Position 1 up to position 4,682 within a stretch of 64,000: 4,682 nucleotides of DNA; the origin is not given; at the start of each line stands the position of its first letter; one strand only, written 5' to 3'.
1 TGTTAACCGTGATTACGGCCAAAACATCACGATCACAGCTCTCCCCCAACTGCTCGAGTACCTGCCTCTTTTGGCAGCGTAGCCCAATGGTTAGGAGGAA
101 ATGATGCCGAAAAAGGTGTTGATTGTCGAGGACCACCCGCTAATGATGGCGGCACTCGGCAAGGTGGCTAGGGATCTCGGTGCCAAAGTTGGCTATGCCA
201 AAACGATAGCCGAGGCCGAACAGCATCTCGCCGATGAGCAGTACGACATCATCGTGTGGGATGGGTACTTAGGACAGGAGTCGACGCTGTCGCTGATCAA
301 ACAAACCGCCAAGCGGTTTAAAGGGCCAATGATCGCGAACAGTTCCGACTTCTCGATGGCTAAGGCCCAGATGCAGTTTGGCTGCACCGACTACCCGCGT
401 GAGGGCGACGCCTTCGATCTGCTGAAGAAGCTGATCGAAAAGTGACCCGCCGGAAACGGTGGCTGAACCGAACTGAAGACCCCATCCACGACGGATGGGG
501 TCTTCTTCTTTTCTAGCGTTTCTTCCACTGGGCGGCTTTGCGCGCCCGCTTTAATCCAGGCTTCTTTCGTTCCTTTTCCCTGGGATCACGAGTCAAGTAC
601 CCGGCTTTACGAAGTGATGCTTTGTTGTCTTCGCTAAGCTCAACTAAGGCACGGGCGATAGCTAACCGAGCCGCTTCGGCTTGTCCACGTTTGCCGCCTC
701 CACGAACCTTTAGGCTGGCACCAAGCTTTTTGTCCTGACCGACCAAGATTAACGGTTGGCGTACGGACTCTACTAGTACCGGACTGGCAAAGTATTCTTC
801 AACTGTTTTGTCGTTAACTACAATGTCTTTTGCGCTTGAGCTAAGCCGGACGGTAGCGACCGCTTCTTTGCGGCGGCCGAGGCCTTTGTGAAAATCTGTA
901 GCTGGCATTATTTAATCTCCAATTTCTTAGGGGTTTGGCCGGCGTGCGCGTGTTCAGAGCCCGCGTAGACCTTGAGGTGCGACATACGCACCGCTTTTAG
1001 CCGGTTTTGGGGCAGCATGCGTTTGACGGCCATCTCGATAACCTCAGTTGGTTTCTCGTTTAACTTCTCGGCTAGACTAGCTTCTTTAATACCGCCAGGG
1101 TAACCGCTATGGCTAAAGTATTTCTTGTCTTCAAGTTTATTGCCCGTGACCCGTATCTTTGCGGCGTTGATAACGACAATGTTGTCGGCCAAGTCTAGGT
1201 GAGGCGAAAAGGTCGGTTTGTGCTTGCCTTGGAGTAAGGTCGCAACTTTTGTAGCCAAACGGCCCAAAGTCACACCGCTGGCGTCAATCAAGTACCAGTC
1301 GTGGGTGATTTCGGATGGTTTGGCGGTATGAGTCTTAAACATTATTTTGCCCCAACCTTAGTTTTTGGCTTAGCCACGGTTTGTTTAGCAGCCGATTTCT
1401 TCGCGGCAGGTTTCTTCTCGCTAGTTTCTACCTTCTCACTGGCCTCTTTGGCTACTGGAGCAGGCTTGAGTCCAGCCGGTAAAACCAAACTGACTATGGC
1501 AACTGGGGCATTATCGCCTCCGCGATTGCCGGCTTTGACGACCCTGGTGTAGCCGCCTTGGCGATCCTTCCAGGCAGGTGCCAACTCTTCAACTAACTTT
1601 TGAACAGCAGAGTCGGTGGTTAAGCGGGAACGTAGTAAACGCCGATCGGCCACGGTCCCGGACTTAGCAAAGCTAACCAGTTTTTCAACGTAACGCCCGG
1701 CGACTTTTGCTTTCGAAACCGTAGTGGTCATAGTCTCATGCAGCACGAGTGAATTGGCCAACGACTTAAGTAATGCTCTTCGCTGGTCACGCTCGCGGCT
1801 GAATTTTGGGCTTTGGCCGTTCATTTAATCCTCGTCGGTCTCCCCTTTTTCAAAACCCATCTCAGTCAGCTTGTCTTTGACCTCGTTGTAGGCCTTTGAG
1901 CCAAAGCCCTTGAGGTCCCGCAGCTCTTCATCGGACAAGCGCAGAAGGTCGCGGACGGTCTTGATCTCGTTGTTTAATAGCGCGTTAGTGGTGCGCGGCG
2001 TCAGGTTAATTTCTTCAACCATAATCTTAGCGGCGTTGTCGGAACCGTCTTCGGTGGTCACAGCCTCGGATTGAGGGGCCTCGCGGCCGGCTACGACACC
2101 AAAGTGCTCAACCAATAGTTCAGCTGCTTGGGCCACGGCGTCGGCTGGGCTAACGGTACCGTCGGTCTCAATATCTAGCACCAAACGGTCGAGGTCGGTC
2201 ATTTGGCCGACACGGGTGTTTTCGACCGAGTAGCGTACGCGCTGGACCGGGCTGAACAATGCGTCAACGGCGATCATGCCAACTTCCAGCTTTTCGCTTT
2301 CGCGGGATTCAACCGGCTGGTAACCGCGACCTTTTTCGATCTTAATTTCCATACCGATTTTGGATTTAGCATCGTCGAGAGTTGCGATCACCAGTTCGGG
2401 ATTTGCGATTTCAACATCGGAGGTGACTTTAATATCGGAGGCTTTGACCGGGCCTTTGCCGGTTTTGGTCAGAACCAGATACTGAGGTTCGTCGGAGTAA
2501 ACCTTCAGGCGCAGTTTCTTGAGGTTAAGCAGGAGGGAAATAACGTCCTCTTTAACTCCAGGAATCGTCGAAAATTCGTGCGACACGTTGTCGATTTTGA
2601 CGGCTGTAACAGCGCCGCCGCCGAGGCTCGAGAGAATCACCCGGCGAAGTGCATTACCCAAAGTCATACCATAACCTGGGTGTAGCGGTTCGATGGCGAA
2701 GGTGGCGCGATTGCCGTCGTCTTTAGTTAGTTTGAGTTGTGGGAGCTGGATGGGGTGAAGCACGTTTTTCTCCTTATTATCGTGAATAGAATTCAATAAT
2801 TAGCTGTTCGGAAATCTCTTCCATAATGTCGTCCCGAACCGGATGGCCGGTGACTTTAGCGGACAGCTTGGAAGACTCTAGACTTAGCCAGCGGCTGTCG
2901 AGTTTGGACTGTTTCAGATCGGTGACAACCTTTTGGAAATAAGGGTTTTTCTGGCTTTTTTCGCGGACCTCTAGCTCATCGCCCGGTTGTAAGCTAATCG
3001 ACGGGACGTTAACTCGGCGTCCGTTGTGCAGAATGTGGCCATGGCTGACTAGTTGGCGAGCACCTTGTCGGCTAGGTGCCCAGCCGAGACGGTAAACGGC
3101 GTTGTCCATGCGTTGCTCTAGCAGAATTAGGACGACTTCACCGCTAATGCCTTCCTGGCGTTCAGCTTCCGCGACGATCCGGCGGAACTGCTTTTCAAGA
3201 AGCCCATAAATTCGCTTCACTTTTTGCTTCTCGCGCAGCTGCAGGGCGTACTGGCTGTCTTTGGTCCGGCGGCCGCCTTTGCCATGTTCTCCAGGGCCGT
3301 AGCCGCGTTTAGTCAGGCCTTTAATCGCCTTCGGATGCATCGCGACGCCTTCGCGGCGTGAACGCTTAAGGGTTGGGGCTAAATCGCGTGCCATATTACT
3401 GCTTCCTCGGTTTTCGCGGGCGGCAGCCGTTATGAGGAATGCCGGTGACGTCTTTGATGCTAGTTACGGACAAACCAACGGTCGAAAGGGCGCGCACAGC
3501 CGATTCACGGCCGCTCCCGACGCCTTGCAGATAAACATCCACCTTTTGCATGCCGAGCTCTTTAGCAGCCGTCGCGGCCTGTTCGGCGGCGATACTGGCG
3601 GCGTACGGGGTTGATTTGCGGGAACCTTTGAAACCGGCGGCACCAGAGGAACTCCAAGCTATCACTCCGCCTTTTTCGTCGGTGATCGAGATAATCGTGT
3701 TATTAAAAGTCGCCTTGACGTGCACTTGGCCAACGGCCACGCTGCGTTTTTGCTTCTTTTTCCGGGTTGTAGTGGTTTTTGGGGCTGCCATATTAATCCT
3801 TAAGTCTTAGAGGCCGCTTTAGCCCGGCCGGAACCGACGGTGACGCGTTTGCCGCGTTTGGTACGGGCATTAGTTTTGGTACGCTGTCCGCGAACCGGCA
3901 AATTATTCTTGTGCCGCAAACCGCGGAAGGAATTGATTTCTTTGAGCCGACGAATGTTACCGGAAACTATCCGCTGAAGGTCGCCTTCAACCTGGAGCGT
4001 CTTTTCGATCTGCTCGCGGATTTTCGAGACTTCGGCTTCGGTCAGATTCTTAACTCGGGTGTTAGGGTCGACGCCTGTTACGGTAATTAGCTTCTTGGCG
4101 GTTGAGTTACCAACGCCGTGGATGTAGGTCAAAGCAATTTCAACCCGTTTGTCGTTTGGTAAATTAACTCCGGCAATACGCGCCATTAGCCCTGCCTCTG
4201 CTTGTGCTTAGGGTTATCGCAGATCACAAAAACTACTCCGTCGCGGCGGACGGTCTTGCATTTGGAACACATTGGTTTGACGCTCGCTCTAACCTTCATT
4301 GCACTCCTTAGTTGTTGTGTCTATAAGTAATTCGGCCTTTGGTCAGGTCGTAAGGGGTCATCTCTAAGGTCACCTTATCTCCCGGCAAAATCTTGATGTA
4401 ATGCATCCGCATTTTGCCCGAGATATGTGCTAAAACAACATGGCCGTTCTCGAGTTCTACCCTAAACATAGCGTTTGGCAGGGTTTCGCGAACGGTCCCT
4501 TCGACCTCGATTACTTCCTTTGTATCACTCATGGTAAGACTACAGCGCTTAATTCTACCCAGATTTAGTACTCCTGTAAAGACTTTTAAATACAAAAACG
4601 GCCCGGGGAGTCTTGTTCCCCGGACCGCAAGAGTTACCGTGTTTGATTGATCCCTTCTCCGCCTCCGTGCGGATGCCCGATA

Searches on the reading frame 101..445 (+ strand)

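Call 67: search_protein_families(library=pfam, proteins=[window:101-445:+], max_evalue=0.001)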
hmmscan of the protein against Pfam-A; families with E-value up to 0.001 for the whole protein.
window:101-445:+ (114 aa): 1 family
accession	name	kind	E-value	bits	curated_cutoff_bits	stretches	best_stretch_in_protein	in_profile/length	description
PF00072.30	Response_reg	-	7.3e-10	39.4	30.2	1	6-98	1-96/111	Response regulator receiver domain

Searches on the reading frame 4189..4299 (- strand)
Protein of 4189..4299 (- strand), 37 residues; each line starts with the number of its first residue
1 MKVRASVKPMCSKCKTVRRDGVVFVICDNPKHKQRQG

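Call 66: find_encoding_contigs(protein=window:4189-4299:-, flank=9000, max_places=10)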
Protein seq(37 aa) (37 aa): no gene with exactly this product is on record in the collection.

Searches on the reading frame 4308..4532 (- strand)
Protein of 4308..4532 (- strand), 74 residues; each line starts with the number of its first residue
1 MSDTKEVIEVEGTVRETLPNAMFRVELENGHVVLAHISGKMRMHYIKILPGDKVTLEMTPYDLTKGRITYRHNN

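Call 7: search_protein_families(library=pfam, proteins=[window:4308-4532:-], max_evalue=0.01)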
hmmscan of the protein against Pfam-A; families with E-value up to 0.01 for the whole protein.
window:4308-4532:- (74 aa): 2 families
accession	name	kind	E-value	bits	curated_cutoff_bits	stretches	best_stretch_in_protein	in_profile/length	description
PF01176.25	eIF-1a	-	2.9e-29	101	30.2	1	8-71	1-64/64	Translation initiation factor 1A / IF-1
PF16745.11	RsgA_N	-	0.0023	18.1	27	1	21-58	10-46/54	RsgA N-terminal domain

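Call 64: find_encoding_contigs(protein=window:4308-4532:-, flank=8000, max_places=10)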
Protein window:4308-4532:- (74 aa): no gene with exactly this product is on record in the collection.
